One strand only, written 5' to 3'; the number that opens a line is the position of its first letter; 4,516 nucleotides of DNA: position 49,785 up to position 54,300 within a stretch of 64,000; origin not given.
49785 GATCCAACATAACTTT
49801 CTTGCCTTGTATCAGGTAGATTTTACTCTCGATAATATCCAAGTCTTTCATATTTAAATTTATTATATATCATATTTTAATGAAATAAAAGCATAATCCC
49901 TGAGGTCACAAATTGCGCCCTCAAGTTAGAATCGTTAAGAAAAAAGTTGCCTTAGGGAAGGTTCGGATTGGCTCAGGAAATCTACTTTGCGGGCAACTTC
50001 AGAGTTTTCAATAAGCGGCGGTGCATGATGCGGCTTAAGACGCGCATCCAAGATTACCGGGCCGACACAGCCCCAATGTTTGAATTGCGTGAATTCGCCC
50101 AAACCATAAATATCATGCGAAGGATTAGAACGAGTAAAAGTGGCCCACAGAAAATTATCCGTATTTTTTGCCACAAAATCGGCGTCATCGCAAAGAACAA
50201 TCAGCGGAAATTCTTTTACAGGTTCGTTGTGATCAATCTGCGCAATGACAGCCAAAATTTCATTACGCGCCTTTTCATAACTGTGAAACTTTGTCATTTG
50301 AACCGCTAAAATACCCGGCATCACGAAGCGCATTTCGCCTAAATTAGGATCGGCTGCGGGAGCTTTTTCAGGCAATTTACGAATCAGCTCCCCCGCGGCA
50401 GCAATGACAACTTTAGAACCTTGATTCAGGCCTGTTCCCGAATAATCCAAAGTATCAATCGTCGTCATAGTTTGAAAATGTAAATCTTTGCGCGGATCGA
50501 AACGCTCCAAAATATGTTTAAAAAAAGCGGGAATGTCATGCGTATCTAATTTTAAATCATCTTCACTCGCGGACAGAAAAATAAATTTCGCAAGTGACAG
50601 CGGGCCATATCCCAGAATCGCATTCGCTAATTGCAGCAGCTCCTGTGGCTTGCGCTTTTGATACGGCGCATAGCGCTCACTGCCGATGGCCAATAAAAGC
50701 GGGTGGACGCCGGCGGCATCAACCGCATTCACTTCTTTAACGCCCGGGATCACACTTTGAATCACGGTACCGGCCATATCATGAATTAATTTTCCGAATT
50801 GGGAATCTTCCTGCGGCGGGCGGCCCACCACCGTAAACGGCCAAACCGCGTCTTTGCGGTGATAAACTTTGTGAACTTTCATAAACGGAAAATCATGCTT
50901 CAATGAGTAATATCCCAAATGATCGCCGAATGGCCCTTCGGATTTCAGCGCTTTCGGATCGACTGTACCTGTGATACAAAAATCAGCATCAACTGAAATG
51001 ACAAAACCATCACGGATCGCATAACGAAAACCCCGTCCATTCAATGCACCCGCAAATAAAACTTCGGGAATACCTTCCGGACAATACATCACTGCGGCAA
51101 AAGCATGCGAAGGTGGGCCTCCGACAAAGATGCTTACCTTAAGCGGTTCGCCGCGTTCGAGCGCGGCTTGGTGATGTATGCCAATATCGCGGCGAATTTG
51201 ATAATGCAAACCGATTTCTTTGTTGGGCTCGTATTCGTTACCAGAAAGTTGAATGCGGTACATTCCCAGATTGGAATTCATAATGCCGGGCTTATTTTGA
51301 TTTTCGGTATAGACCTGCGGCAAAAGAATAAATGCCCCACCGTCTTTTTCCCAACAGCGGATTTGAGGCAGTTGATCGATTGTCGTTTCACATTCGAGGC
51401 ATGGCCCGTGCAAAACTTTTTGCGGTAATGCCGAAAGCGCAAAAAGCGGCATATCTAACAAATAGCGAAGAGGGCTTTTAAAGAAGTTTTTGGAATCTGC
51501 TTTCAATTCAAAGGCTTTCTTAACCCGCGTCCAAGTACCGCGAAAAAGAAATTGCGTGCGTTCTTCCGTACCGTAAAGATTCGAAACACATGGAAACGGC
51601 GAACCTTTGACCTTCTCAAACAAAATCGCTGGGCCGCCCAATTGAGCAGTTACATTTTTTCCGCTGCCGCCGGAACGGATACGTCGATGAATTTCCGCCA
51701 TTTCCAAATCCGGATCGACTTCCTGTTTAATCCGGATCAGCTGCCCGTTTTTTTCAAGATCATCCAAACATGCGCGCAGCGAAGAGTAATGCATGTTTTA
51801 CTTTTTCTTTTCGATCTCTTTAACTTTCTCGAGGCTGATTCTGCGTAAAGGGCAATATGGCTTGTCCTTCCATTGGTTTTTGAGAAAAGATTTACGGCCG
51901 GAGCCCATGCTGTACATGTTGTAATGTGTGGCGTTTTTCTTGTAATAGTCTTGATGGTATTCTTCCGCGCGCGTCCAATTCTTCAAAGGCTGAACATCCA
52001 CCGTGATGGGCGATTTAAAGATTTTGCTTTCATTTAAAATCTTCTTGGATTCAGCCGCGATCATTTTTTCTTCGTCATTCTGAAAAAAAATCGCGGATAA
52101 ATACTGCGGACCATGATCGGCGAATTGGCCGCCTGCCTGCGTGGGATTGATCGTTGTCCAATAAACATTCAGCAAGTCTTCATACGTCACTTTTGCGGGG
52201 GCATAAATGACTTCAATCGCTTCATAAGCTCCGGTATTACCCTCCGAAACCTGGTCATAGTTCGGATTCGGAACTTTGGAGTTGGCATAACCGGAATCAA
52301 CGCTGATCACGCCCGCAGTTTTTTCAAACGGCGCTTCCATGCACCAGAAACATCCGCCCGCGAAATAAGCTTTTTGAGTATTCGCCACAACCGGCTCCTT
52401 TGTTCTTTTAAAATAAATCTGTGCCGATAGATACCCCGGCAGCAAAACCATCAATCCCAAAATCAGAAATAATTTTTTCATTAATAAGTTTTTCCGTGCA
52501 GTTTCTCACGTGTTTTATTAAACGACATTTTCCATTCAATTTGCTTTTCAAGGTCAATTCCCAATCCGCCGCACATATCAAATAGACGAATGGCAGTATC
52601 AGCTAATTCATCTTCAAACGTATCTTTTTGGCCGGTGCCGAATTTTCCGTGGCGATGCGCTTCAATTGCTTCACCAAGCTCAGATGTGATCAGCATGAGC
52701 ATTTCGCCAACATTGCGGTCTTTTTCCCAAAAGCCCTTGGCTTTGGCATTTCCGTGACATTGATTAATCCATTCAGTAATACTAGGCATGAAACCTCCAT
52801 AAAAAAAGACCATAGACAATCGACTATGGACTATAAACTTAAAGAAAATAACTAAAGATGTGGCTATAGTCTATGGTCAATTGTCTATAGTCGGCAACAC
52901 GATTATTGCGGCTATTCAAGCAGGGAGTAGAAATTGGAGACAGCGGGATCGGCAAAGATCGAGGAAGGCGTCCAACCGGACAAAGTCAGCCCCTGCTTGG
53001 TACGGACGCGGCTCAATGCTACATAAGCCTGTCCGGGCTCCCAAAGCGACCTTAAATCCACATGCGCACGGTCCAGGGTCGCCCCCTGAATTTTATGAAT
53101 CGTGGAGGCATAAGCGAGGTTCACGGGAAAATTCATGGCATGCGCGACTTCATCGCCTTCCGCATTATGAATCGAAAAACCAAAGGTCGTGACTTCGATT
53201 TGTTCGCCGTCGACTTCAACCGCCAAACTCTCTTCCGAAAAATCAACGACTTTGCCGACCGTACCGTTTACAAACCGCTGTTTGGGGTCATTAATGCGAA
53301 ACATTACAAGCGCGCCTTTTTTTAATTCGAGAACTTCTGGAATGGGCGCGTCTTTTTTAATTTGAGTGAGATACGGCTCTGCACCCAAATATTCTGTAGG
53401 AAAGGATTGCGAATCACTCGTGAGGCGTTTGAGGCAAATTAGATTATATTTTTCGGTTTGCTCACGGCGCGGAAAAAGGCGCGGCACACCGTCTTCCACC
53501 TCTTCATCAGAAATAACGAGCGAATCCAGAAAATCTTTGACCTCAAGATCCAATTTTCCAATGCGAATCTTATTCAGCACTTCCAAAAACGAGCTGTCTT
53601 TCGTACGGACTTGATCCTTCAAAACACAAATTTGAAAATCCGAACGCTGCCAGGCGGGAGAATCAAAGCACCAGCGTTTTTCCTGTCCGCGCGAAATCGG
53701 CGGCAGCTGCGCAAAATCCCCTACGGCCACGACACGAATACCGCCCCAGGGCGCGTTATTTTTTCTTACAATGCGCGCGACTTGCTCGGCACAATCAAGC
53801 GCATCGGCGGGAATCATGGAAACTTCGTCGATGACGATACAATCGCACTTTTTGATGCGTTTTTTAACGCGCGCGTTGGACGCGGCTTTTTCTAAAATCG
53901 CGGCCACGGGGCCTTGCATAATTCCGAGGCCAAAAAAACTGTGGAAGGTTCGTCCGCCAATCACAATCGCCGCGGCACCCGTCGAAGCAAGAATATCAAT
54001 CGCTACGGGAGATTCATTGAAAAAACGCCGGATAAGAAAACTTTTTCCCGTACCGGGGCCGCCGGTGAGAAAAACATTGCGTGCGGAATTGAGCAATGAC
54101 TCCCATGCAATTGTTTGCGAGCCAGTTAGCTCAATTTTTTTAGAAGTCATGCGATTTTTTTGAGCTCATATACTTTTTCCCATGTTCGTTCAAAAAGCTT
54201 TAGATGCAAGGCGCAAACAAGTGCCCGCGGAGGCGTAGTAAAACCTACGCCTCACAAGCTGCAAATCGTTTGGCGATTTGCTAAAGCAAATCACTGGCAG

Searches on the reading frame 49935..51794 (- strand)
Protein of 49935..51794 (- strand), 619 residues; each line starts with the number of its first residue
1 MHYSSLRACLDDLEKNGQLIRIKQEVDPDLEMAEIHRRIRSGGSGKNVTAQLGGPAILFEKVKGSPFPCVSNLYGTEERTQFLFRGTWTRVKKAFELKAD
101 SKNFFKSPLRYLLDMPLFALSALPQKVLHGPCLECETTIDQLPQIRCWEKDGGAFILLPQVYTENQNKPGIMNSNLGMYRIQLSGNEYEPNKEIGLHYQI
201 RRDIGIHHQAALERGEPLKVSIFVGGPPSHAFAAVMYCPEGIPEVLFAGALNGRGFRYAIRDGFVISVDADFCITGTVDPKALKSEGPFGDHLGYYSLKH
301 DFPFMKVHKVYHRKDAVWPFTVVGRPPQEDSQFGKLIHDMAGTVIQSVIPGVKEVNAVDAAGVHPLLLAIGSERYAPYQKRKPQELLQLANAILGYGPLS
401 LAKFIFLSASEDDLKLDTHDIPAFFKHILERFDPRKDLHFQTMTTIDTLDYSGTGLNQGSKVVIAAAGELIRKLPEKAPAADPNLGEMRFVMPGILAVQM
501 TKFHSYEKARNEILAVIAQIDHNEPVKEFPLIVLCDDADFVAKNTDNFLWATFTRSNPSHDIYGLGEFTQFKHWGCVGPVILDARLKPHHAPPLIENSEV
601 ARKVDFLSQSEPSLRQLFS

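Call 63: search_protein_families(library=pfam, proteins=[window:49935-51794:-], max_evalue=0.001)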
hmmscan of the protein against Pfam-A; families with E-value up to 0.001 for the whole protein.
window:49935-51794:- (619 aa): 3 families
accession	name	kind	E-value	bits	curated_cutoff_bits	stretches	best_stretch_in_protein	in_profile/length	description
PF01977.22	UbiD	-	5e-58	196.1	23.3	1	130-326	8-206/206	3-octaprenyl-4-hydroxybenzoate carboxy-lyase Rift-related domain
PF20696.2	UbiD_C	-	1.8e-32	112.4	24.2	1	333-466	3-127/127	3-octaprenyl-4-hydroxybenzoate carboxy-lyase C-terminal domain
PF20695.2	UbiD_N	-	7.2e-22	77.7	24.3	1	10-96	1-76/78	3-octaprenyl-4-hydroxybenzoate carboxy-lyase N-terminal domain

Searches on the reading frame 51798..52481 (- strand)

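Call 63: search_protein_families(library=pfam, proteins=[window:51798-52481:-], max_evalue=0.001)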
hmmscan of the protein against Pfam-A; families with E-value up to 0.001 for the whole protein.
window:51798-52481:- (227 aa): 1 family
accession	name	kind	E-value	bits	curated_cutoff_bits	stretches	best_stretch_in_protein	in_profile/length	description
PF01625.27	PMSR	-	2.7e-58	197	23.7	1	37-188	1-152/153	Peptide methionine sulfoxide reductase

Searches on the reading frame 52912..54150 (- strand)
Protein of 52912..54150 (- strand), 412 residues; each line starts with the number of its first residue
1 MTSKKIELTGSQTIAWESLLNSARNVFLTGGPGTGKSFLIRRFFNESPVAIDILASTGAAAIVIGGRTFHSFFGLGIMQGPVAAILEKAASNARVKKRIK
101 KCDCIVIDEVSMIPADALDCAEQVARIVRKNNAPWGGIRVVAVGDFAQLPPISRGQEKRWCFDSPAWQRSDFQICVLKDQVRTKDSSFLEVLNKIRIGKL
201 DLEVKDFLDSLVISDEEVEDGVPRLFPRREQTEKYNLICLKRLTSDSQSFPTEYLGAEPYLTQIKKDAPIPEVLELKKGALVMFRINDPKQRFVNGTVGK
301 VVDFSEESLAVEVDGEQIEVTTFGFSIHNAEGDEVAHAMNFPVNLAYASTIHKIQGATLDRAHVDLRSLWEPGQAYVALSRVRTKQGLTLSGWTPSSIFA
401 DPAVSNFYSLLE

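Call 63: search_protein_families(library=pfam, proteins=[window:52912-54150:-], max_evalue=0.001)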
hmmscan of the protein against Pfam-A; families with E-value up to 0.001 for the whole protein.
window:52912-54150:- (412 aa): 10 families
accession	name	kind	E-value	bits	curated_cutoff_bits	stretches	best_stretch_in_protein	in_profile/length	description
PF05970.20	PIF1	-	2.3e-31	109.6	25.9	1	19-201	18-218/223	PIF1-like helicase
PF13604.12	AAA_30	-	9e-14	52.1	27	1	8-204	2-177/191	AAA domain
PF13245.12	AAA_19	-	9e-12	45.8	25.1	1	22-152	10-132/134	AAA domain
PF13479.12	AAA_24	-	4.2e-06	27.2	27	1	24-132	3-95/195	AAA domain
PF01443.25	Viral_helicase1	-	5.3e-06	26.8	21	0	29-78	4-37/228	Viral superfamily 1 RNA helicase core domain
PF13191.12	AAA_16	-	6.2e-05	24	32.6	1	22-128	23-124/167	AAA ATPase domain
PF03266.21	NTPase_1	-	0.00015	22.1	23.9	0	94-131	88-125/168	NTPase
PF13401.12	AAA_22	-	0.00025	21.8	27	1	22-118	4-101/130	AAA domain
PF13086.12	AAA_11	-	0.00028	21.2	27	0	9-47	3-41/257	AAA domain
PF00004.35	AAA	-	0.00099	20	21.2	0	26-113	1-69/131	ATPase family associated with various cellular activities (AAA)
